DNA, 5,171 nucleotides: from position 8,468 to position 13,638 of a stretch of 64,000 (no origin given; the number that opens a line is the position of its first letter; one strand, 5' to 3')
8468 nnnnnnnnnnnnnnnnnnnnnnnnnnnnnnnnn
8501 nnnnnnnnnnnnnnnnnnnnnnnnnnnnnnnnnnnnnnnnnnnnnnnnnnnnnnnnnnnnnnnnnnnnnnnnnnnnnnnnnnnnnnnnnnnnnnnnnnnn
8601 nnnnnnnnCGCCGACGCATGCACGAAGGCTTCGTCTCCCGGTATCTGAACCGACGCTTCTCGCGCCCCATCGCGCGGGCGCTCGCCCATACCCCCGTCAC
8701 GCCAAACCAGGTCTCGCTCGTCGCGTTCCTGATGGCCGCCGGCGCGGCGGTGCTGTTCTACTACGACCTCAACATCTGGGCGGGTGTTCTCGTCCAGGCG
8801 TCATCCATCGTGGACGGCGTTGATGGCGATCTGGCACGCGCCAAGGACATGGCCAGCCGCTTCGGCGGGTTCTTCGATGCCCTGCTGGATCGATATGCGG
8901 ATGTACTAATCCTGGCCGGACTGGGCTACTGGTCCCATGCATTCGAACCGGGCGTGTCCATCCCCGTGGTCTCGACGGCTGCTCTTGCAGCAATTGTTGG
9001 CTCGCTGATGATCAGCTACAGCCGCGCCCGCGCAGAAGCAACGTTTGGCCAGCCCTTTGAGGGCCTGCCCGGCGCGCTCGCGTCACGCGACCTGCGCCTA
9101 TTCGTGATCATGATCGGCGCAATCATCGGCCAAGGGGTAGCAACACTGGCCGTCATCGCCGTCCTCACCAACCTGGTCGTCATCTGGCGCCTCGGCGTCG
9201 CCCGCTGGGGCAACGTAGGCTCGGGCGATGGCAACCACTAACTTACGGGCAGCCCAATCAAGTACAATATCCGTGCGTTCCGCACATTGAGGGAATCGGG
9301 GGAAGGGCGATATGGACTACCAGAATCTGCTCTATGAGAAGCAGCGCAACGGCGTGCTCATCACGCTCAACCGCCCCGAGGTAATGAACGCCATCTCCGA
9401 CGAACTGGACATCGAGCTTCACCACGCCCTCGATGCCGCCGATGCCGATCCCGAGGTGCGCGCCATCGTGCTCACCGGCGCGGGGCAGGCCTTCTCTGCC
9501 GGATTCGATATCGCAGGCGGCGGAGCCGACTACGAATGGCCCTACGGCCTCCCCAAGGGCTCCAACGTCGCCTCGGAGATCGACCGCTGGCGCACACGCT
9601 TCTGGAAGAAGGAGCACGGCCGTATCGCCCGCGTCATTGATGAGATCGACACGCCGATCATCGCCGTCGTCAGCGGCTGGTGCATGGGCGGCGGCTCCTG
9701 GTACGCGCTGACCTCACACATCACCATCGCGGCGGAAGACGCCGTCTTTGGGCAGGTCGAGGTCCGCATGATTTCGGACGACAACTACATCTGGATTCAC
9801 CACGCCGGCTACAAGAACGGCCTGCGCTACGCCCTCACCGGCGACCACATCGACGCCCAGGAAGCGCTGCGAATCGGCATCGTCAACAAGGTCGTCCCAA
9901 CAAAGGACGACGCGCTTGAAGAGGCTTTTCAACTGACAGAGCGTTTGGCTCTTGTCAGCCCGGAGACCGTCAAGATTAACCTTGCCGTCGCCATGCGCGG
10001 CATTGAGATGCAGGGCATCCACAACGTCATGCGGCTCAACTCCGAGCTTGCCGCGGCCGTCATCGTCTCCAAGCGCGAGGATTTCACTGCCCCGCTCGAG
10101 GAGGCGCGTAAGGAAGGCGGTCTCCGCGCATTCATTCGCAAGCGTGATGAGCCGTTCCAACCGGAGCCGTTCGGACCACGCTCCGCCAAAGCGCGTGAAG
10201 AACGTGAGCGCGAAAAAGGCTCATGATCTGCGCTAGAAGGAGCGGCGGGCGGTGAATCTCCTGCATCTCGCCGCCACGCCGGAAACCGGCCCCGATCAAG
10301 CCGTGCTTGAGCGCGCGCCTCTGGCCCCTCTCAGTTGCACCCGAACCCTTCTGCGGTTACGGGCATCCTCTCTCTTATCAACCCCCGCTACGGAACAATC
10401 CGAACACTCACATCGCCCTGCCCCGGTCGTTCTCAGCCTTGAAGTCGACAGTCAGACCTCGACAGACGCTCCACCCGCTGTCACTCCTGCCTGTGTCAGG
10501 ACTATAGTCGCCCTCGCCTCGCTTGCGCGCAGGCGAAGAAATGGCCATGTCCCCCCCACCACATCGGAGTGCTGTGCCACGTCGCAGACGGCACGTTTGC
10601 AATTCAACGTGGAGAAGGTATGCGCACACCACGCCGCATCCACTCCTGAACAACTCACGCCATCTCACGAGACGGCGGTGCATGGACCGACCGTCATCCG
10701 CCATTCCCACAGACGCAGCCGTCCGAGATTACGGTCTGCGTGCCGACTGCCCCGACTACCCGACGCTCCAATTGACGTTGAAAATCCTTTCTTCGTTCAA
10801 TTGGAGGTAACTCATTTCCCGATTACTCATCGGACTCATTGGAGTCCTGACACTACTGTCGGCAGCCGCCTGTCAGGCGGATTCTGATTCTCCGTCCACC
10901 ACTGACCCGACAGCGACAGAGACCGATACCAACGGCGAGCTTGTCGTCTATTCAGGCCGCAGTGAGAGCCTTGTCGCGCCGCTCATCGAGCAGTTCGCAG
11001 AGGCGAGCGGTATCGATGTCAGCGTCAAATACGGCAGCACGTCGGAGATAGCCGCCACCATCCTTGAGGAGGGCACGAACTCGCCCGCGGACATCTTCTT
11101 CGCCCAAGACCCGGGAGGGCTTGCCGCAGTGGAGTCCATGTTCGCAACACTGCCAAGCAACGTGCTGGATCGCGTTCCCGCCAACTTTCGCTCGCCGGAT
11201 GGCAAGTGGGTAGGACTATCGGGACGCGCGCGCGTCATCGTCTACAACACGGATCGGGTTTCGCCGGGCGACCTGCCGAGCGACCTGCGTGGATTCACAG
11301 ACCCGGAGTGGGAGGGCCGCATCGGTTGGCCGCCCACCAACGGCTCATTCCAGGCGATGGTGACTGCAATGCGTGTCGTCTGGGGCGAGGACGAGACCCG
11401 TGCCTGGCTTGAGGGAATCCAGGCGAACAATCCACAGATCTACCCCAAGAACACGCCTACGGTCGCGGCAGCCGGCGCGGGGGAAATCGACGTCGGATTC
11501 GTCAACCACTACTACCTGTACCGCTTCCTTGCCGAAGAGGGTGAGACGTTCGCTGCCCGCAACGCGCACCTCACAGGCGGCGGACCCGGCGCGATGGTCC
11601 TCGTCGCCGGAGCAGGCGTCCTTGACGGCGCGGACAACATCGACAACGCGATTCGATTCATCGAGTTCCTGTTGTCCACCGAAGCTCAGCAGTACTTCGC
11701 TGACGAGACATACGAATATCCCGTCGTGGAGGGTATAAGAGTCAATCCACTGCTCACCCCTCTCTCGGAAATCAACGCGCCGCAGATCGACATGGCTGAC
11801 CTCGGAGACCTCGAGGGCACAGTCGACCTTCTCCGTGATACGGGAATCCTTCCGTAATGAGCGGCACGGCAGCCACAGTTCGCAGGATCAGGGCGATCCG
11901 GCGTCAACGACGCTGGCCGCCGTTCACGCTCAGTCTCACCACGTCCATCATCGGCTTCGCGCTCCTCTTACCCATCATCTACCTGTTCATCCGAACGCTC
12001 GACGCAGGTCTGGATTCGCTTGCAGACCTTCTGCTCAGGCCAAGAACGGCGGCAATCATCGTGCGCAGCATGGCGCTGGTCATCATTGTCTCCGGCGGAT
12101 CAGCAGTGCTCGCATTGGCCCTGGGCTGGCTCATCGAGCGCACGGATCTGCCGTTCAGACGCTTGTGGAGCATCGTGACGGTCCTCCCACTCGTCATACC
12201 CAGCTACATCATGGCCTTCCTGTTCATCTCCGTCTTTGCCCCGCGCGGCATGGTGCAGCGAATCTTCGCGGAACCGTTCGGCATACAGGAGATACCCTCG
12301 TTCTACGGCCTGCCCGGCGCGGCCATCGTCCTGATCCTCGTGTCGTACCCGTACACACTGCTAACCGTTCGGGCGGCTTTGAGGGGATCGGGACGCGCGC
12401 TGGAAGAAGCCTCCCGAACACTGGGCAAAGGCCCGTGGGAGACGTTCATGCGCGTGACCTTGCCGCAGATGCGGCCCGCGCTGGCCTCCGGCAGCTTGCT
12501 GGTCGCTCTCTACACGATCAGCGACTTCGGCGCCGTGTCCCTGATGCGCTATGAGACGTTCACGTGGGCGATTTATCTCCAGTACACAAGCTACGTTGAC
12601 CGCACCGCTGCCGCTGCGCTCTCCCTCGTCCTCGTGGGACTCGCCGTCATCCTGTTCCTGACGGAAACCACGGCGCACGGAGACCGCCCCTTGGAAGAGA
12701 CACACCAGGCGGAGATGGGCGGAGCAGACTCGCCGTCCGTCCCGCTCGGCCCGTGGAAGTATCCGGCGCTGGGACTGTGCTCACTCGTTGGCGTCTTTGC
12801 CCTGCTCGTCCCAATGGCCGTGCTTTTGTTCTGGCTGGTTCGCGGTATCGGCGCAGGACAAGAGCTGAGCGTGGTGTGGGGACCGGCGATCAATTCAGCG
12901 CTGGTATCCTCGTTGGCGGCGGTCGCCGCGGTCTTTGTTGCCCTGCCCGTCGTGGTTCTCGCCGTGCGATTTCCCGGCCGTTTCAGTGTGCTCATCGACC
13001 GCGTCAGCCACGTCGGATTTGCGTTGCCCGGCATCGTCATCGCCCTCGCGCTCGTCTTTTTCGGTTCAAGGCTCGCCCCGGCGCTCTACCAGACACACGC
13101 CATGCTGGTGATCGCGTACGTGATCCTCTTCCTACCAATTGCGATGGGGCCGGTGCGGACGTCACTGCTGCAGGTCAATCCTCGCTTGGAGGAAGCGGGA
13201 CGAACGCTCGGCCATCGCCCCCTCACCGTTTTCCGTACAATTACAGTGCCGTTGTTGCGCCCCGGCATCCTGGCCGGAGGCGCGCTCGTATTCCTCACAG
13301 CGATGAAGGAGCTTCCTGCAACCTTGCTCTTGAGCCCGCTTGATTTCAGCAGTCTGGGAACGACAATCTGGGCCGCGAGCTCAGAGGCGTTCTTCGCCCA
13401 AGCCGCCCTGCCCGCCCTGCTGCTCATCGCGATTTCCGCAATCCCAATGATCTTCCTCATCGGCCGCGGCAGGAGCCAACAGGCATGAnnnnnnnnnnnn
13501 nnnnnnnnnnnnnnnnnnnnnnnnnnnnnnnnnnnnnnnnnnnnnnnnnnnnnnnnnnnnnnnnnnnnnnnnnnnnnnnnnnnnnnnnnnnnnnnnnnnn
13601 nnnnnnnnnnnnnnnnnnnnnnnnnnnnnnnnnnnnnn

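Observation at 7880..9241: Separate IPCT-like and DIPPS-like genes: a di-myo-inositol phosphate (thermoprotectant) pathway signature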

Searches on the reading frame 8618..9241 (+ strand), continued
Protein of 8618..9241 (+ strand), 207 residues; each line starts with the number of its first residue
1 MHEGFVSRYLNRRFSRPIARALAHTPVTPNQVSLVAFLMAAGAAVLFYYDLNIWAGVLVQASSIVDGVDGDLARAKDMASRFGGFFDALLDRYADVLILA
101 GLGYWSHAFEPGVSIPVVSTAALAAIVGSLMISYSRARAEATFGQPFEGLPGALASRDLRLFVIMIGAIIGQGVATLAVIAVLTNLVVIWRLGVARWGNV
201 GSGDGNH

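Call 74: fold_search(model_id=the predicted structure, library=pdb)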
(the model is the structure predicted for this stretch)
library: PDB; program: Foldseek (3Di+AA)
matches with E <= 10: 143; with E <= 0.001: 19
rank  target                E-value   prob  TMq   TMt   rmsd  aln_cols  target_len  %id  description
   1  4q7c_A                1.1e-10  1.00  0.86  0.54   2.0       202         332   33  Structure of AF2299, a CDP-alcohol phosphotransferase (released 2014-05-28)
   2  4o6m_B                1.1e-10  1.00  0.86  0.53   2.0       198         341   33  Structure of AF2299, a CDP-alcohol phosphotransferase (CMP-bound) (released 2014-05-14)
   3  4o6m_A                1.1e-10  1.00  0.85  0.54   2.1       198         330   33  Structure of AF2299, a CDP-alcohol phosphotransferase (CMP-bound) (released 2014-05-14)
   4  4o6n_A                1.2e-10  1.00  0.86  0.54   2.7       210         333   32  Structure of AF2299, a CDP-alcohol phosphotransferase (CDP-bound) (released 2014-05-14)
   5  4mnd                  1.5e-09  1.00  0.83  0.43   2.2       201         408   33  Crystal structure of Archaeoglobus fulgidus IPCT-DIPPS bifunctional membrane protein (released 2014-07-02)
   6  6wm5_A                1.3e-07  1.00  0.76  0.48   3.1       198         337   30  Structure of a phosphatidylinositol-phosphate synthase (PIPS) from Mycobacterium kansasii (released 2020-05-27)
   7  6wm5_C                2.0e-07  1.00  0.78  0.50   5.0       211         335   28  Structure of a phosphatidylinositol-phosphate synthase (PIPS) from Mycobacterium kansasii (released 2020-05-27)
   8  6wmv_C                2.4e-07  1.00  0.77  0.49   4.2       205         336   28  Structure of a phosphatidylinositol-phosphate synthase (PIPS) from Mycobacterium kansasii with evidence of substrate b (released 2020-05-27)
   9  6h59_A                2.4e-07  1.00  0.73  0.76   2.6       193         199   29  Crystal structure of Mycobacterium tuberculosis phosphatidylinositol phosphate synthase (PgsA1) with CDP-DAG bound (released 2019-05-15)
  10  6wmv_A                3.1e-07  1.00  0.74  0.47   2.5       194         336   29  Structure of a phosphatidylinositol-phosphate synthase (PIPS) from Mycobacterium kansasii with evidence of substrate b (released 2020-05-27)
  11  6h59_B                3.5e-07  1.00  0.75  0.79   4.4       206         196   27  Crystal structure of Mycobacterium tuberculosis phosphatidylinositol phosphate synthase (PgsA1) with CDP-DAG bound (released 2019-05-15)
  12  6h5a_A                5.3e-07  1.00  0.80  0.80   4.4       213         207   28  Crystal structure of Mycobacterium tuberculosis phosphatidylinositol phosphate synthase (PgsA1) in complex with mangan (released 2019-05-15)
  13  6h5a_B                6.1e-07  1.00  0.76  0.76   4.3       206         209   27  Crystal structure of Mycobacterium tuberculosis phosphatidylinositol phosphate synthase (PgsA1) in complex with mangan (released 2019-05-15)
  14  6h53_B                1.1e-06  1.00  0.75  0.81   3.8       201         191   29  Crystal structure of Mycobacterium tuberculosis phosphatidylinositol phosphate synthase (PgsA1) in apo form (released 2019-05-15)
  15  6h53_A                2.0e-06  1.00  0.74  0.80   3.9       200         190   29  Crystal structure of Mycobacterium tuberculosis phosphatidylinositol phosphate synthase (PgsA1) in apo form (released 2019-05-15)
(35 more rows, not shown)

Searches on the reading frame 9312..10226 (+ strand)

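Call 8: search_protein_families(library=pfam, proteins=[window:9312-10226:+], max_evalue=0.01)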
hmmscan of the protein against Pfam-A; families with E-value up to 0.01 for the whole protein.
window:9312-10226:+ (304 aa): 2 families
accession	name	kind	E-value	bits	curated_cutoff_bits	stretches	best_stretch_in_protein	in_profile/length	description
PF00378.25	ECH_1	-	2.7e-39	135.4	27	1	15-282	7-248/251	Enoyl-CoA hydratase/isomerase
PF16113.10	ECH_2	-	1.7e-26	93.9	27.2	1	16-207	3-185/335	Enoyl-CoA hydratase/isomerase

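Call 9: search_protein_families(library=ncbifam, proteins=[window:9312-10226:+], max_evalue=0.01)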
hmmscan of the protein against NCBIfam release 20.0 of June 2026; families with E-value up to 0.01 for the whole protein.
window:9312-10226:+ (304 aa): 72 families (the best 25 are shown)
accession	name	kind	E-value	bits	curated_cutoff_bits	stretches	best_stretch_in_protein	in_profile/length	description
NF006128.0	PRK08272.1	subfamily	3.8e-43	147.9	257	1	2-283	11-299/308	crotonase/enoyl-CoA hydratase family protein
NF051848.1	EnCoAHydtEchA19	equivalog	1.7e-42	145.7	400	1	8-283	4-256/258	enoyl-CoA hydratase EchA19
NF004634.0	PRK05980.1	equivalog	9.6e-37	126.8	375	1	7-253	6-242/263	crotonase/enoyl-CoA hydratase family protein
NF006109.0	PRK08260.1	subfamily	9.6e-36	123.5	320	1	1-283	1-276/296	enoyl-CoA hydratase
NF004475.0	PRK05809.1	subfamily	1.4e-35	123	394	2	102-283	86-258/260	short-chain-enoyl-CoA hydratase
NF004840.0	PRK06190.1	equivalog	2e-35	122.7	253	1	6-253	6-238/260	enoyl-CoA hydratase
NF006699.0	PRK09245.1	subfamily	2e-35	122.4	354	1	5-247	4-239/266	crotonase/enoyl-CoA hydratase family protein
NF006140.0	PRK08290.1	subfamily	5.8e-35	120.9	280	1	2-241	6-251/292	enoyl-CoA hydratase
NF009125.0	PRK12478.1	equivalog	1.3e-34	119.7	347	1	1-283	4-281/304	crotonase/enoyl-CoA hydratase family protein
NF004857.0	PRK06210.1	equivalog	2.9e-34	118.7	341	1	2-282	6-272/275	enoyl-CoA hydratase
NF004517.0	PRK05862.1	equivalog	6.5e-34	117.6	396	1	1-283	1-255/257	enoyl-CoA hydratase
NF005126.0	PRK06563.1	subfamily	2.4e-33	115.6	261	1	5-248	8-238/263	crotonase/enoyl-CoA hydratase family protein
NF006007.0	PRK08138.1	subfamily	5.4e-33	114.5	355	2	83-283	68-259/261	enoyl-CoA hydratase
NF007239.0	PRK09674.1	equivalog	2.9e-32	112.1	371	1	4-283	4-255/257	2,3-dehydroadipyl-CoA hydratase PaaF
NF004794.0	PRK06142.1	equivalog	1.1e-31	110.5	308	1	2-254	4-253/273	crotonase/enoyl-CoA hydratase family protein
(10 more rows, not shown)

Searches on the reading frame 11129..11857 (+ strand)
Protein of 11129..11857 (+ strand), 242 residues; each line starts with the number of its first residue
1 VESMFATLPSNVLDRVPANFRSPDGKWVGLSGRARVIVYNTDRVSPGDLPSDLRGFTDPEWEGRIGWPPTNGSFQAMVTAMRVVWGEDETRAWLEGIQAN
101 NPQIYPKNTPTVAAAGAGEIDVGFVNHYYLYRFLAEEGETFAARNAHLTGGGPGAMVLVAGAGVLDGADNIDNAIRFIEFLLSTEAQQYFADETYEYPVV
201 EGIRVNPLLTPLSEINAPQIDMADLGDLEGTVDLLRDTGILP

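Call 11: search_protein_families(library=pfam, proteins=[window:11129-11857:+], max_evalue=0.001)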
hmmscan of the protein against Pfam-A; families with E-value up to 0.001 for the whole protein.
window:11129-11857:+ (242 aa): 4 families
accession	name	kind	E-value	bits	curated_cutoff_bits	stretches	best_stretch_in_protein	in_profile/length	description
PF13343.11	SBP_bac_6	-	8.8e-22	78.2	24.6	1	3-206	28-221/245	Bacterial extracellular solute-binding protein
PF13416.11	SBP_bac_8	-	8.5e-10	39.3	27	1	22-201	79-263/279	Bacterial extracellular solute-binding protein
PF01547.30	SBP_bac_1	-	9.7e-09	36.1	26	1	11-188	80-307/307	Bacterial extracellular solute-binding protein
PF13531.11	SBP_bac_11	-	2e-06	28.2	25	1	51-192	94-223/227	Bacterial extracellular solute-binding protein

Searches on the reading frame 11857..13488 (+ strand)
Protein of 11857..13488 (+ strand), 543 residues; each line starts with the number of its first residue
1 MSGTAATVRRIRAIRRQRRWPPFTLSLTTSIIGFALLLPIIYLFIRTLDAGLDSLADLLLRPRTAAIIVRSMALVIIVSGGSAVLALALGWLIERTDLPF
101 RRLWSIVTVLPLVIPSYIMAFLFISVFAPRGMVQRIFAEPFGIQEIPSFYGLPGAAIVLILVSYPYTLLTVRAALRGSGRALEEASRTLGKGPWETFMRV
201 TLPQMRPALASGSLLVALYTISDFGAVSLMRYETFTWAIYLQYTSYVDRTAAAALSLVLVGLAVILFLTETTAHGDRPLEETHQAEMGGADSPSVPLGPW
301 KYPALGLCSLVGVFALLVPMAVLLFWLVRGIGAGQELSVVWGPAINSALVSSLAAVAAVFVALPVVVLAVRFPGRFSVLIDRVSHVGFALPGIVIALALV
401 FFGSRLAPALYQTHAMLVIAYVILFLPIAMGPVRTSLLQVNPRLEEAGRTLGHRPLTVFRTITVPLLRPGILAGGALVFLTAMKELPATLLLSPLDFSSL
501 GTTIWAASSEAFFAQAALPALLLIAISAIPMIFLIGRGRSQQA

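Call 11: search_protein_families(library=pfam, proteins=[window:11857-13488:+], max_evalue=0.001)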
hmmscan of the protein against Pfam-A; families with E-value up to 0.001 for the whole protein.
window:11857-13488:+ (543 aa): 1 family
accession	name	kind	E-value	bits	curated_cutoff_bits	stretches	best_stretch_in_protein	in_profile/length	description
PF00528.27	BPD_transp_1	-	1.4e-26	93.8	26.4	2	87-266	2-173/184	Binding-protein-dependent transport system inner membrane component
